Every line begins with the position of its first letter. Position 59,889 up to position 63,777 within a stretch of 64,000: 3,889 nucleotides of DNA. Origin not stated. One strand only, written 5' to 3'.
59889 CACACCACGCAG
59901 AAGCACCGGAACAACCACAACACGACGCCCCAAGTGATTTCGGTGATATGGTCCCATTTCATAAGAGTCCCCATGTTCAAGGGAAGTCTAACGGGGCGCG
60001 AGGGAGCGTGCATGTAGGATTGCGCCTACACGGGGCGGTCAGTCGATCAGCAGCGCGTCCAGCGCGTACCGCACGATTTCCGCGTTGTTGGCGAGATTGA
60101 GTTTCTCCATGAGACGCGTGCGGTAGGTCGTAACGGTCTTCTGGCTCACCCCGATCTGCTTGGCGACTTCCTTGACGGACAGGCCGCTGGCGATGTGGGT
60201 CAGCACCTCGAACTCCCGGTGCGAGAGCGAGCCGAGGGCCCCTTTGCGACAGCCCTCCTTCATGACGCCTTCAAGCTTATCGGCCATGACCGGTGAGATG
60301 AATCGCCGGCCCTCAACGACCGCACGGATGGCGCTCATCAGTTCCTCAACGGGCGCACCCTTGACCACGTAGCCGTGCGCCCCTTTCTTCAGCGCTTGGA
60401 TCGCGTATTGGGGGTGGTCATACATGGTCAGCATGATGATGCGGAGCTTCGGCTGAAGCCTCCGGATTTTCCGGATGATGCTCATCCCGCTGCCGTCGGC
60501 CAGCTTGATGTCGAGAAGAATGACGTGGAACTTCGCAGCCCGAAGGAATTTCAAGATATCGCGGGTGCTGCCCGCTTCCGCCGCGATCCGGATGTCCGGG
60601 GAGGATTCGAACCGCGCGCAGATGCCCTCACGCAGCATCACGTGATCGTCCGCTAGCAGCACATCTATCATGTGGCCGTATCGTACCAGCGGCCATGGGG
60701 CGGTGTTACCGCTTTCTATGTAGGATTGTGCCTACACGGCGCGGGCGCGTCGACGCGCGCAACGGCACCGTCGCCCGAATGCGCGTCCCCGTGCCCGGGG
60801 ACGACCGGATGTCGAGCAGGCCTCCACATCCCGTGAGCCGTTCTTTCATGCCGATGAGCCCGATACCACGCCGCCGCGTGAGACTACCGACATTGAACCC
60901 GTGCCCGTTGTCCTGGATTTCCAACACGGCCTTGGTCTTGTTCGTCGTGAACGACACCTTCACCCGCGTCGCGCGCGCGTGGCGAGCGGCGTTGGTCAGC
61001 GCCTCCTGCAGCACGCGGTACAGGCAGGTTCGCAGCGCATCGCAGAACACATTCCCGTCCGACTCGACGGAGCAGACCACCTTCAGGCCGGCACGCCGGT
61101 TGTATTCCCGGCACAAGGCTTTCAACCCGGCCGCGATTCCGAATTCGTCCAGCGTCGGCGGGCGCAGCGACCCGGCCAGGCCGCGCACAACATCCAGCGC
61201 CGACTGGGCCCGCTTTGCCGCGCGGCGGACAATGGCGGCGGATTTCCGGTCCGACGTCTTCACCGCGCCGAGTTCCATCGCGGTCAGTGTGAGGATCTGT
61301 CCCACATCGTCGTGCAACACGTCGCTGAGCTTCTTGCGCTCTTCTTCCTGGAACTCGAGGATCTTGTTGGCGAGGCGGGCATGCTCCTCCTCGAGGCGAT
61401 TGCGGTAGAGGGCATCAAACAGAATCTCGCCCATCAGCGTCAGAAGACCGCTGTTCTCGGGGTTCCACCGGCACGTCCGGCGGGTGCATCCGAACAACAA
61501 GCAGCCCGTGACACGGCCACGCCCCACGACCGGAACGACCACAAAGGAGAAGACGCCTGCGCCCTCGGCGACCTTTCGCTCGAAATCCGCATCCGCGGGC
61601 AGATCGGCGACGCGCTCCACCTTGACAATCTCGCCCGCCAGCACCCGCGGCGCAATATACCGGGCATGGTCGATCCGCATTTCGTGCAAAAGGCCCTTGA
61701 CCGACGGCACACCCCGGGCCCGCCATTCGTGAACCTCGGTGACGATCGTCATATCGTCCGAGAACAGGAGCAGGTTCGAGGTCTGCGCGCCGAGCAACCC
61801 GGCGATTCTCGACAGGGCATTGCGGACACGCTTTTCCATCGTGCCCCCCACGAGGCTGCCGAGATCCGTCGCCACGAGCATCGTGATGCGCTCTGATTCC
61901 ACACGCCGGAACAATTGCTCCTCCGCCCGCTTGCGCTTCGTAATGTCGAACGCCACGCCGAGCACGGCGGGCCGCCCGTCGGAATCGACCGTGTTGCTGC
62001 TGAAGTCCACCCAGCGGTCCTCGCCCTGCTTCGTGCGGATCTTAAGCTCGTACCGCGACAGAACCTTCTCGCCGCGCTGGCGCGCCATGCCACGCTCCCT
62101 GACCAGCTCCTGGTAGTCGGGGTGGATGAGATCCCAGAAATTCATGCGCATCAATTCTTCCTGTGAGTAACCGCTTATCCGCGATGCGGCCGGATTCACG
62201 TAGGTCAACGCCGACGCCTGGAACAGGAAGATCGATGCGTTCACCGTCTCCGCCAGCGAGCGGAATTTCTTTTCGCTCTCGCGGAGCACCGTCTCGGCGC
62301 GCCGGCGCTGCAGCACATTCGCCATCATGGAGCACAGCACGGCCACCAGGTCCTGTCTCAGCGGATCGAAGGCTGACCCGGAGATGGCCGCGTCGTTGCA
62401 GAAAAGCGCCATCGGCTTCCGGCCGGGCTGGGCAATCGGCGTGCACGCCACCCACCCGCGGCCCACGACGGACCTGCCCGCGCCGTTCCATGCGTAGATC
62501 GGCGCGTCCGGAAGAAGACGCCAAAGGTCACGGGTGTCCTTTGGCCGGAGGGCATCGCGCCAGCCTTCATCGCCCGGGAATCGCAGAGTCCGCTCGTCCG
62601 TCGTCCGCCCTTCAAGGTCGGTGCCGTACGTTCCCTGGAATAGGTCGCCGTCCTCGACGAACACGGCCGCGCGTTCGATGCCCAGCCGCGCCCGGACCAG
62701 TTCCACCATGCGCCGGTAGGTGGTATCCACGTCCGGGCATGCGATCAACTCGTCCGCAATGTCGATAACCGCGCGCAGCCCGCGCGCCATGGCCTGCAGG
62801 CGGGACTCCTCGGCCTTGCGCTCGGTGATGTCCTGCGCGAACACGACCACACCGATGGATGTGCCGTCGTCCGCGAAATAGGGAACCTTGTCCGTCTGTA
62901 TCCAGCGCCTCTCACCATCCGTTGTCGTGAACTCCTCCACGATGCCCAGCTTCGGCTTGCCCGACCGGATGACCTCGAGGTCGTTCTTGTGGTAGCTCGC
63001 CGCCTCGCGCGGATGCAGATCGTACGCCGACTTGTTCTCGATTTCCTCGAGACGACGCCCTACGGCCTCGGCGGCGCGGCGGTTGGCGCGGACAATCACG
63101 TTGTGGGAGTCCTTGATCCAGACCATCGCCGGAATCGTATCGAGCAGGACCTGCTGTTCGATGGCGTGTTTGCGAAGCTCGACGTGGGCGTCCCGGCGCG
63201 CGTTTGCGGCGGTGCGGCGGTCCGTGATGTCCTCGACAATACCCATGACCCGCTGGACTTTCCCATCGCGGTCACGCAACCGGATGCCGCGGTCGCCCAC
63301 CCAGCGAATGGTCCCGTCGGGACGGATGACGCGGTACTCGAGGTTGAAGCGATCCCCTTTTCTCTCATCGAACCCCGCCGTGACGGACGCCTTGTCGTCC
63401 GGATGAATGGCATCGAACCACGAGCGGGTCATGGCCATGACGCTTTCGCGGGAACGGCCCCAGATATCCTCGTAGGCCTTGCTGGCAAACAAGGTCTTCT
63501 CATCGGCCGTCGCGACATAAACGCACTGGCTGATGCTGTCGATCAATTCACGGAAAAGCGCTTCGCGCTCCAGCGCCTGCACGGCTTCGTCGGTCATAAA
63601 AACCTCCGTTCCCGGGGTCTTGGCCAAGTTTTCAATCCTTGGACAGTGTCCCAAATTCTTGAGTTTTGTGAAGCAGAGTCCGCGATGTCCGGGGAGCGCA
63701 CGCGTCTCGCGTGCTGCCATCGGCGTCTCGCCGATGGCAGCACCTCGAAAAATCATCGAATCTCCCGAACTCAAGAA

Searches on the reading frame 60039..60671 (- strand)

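Call 87: search_protein_families(library=pfam, proteins=[window:60039-60671:-], max_evalue=0.001)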
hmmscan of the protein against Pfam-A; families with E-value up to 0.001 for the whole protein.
window:60039-60671:- (210 aa): 5 families
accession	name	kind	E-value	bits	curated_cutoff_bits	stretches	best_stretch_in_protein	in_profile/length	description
PF00072.30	Response_reg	-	1e-23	84.1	30.2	1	4-116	1-111/111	Response regulator receiver domain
PF00196.25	GerE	-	1.4e-18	66.7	23.5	1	148-203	2-57/57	Bacterial regulatory proteins, luxR family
PF08281.18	Sigma70_r4_2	-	5.4e-07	29.6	25.7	1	145-191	7-54/54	Sigma-70, region 4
PF13384.12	HTH_23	-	0.00015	21.9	24.6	1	154-187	8-41/50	Homeodomain-like domain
PF13412.12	HTH_24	-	0.00099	19.1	21.9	0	162-190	16-44/48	Winged helix-turn-helix DNA-binding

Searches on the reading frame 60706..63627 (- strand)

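Call 29: search_protein_families(library=pfam, proteins=[window:60706-63627:-], max_evalue=0.00001)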
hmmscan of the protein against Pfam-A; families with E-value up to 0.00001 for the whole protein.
window:60706-63627:- (973 aa): 10 families
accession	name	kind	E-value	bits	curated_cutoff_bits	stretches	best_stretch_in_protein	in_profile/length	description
PF08447.18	PAS_3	-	1.1e-38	131.9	25.6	2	46-131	2-89/89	PAS fold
PF08448.16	PAS_4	-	8.1e-37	126.3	23.1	3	162-271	1-109/110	PAS fold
PF00989.32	PAS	-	2.7e-33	114.8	22.6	3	159-267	4-113/113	PAS fold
PF13426.13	PAS_9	-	6.6e-30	103.9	27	2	470-564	9-103/103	PAS domain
PF13188.13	PAS_8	-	3.2e-16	59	21.8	0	454-507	2-56/65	PAS domain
PF02518.31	HATPase_c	-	7.6e-14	52.5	26.4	1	869-957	6-110/111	Histidine kinase-, DNA gyrase B-, and HSP90-like ATPase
PF13185.12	GAF_2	-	4.2e-10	40.4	28.6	0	598-735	5-130/136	GAF domain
PF01590.32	GAF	-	4e-09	37.5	22.4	0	598-732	3-125/133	GAF domain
PF07730.19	HisKA_3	-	4.5e-09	37.2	24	1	763-826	1-68/68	Histidine kinase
PF13581.12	HATPase_c_2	-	7.4e-06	26.4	27.4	0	873-925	36-103/127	Histidine kinase-like ATPase domain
